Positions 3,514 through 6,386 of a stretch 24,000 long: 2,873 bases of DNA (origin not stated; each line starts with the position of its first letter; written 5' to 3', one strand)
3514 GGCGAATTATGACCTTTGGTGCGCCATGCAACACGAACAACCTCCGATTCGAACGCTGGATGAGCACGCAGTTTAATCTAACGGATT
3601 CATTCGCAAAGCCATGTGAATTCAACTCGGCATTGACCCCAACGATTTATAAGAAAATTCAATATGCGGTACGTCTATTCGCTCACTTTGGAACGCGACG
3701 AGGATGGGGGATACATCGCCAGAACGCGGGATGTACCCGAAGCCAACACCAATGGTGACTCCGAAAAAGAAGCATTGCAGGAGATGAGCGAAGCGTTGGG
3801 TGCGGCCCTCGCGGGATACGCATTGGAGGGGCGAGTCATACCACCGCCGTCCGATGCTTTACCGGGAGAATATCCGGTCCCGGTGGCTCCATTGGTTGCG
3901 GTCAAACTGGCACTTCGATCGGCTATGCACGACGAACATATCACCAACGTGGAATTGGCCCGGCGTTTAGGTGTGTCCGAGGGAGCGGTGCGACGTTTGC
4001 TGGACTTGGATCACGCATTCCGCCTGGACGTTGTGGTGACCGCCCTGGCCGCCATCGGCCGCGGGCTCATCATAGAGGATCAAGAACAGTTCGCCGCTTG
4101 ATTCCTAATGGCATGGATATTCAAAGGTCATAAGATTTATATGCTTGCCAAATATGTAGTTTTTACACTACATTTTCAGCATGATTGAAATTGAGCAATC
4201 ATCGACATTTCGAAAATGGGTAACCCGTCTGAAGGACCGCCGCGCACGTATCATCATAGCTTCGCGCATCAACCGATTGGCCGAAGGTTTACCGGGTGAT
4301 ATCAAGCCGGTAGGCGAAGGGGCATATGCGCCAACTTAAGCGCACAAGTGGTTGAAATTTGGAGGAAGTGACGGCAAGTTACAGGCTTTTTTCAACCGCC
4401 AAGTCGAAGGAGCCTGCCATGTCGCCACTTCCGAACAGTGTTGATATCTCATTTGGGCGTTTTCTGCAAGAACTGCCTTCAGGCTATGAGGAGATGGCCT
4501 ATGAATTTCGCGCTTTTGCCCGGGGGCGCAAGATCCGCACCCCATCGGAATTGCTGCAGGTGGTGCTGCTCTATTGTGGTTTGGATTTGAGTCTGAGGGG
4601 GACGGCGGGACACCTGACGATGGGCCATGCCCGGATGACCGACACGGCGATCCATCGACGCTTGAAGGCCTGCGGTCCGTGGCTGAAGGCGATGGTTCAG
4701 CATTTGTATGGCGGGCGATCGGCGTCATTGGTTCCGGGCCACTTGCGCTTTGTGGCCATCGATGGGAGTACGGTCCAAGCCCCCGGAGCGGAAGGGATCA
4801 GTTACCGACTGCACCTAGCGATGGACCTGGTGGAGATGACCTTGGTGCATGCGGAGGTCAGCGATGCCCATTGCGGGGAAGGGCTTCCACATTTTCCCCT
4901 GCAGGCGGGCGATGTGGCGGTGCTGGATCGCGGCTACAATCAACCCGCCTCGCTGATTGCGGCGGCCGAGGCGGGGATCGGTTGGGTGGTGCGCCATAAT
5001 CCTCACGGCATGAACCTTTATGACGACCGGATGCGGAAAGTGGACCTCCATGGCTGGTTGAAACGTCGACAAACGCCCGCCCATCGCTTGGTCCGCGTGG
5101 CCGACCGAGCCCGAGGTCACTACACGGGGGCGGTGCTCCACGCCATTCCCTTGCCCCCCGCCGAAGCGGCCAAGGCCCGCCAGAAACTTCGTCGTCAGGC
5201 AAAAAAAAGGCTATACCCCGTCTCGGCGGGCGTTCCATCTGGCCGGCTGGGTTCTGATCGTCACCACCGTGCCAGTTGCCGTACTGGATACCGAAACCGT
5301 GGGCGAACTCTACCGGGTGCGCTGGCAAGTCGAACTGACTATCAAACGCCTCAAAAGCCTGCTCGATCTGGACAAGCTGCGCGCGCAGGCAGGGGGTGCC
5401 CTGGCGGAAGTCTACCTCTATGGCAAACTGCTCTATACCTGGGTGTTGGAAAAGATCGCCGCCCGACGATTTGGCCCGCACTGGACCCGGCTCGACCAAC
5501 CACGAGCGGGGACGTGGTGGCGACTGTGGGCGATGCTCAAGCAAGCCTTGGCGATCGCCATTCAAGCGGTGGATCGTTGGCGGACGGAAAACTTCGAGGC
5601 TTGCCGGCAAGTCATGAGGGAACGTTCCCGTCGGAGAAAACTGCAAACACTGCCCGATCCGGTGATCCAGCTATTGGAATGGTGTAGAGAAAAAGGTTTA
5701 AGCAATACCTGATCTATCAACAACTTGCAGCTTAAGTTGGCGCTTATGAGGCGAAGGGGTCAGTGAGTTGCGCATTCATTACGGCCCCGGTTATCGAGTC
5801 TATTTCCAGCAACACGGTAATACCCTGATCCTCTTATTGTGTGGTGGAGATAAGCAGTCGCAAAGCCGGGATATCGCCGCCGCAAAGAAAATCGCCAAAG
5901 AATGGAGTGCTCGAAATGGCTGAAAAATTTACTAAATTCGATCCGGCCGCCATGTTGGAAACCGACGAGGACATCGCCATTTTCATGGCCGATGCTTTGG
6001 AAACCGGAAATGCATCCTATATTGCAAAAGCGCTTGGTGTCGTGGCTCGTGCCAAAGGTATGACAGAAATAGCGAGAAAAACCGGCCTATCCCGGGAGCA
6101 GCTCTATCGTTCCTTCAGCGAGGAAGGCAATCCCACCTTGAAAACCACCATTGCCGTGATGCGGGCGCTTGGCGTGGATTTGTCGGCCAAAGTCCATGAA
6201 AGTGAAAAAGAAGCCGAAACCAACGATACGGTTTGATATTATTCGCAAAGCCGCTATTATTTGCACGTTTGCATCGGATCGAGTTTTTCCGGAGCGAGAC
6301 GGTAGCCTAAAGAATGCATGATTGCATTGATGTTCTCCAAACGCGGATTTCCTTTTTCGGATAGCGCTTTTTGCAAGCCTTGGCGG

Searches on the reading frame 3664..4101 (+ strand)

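Call 8: search_protein_families(library=pfam, proteins=[window:3664-4101:+], max_evalue=0.01)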
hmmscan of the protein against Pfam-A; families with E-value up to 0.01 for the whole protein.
window:3664-4101:+ (145 aa): 6 families
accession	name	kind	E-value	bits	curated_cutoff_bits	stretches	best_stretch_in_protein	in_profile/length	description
PF13412.12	HTH_24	-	4.8e-05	23.3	21.9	1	88-113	13-38/48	Winged helix-turn-helix DNA-binding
PF15970.11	HicB-like_2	-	0.00014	22.4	30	1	12-81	10-79/81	HicB_like antitoxin of bacterial toxin-antitoxin system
PF13404.12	HTH_AsnC-type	-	0.00098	19.3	27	1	90-111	15-36/42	AsnC-type helix-turn-helix domain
PF04545.22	Sigma70_r4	-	0.0016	18.4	24.1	1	90-113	18-41/50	Sigma-70, region 4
PF09339.16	HTH_IclR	-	0.0031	17.7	22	0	89-113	15-39/52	IclR helix-turn-helix domain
PF13443.12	HTH_26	-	0.0097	16.6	22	0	84-115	2-33/63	Cro/C1-type HTH DNA-binding domain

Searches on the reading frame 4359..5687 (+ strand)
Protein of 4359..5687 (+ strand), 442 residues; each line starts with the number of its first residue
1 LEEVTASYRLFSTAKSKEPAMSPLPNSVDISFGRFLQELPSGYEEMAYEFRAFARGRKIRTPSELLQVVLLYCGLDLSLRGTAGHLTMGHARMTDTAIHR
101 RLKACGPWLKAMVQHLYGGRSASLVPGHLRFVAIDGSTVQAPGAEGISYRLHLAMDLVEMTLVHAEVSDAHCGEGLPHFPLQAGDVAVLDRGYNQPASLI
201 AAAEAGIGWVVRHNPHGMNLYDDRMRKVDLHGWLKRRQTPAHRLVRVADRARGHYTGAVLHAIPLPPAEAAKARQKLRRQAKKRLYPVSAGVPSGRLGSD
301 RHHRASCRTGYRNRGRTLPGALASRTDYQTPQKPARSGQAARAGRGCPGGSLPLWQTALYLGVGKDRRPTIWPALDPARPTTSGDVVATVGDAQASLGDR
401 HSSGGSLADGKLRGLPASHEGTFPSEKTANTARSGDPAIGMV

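Call 8: search_protein_families(library=pfam, proteins=[window:4359-5687:+], max_evalue=0.01)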
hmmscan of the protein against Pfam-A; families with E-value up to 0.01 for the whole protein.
window:4359-5687:+ (442 aa): 1 family
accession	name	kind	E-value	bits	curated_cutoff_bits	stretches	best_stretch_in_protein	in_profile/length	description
PF01609.27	DDE_Tnp_1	-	0.00037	20.7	23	1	130-243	5-139/200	Transposase DDE domain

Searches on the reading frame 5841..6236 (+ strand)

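Call 8: search_protein_families(library=pfam, proteins=[window:5841-6236:+], max_evalue=0.01)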
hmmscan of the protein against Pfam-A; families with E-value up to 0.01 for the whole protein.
window:5841-6236:+ (131 aa): 3 families
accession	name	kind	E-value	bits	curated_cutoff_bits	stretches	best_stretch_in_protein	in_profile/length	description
PF21716.3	dnstrm_HI1420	-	1.3e-25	89.5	27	1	30-117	2-89/90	Probable addiction module antidote protein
PF01381.28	HTH_3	-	8.4e-06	26.2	23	1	72-115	8-53/55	Helix-turn-helix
PF02796.21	HTH_7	-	0.0055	17.3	23.8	0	75-93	25-43/45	Helix-turn-helix domain of resolvase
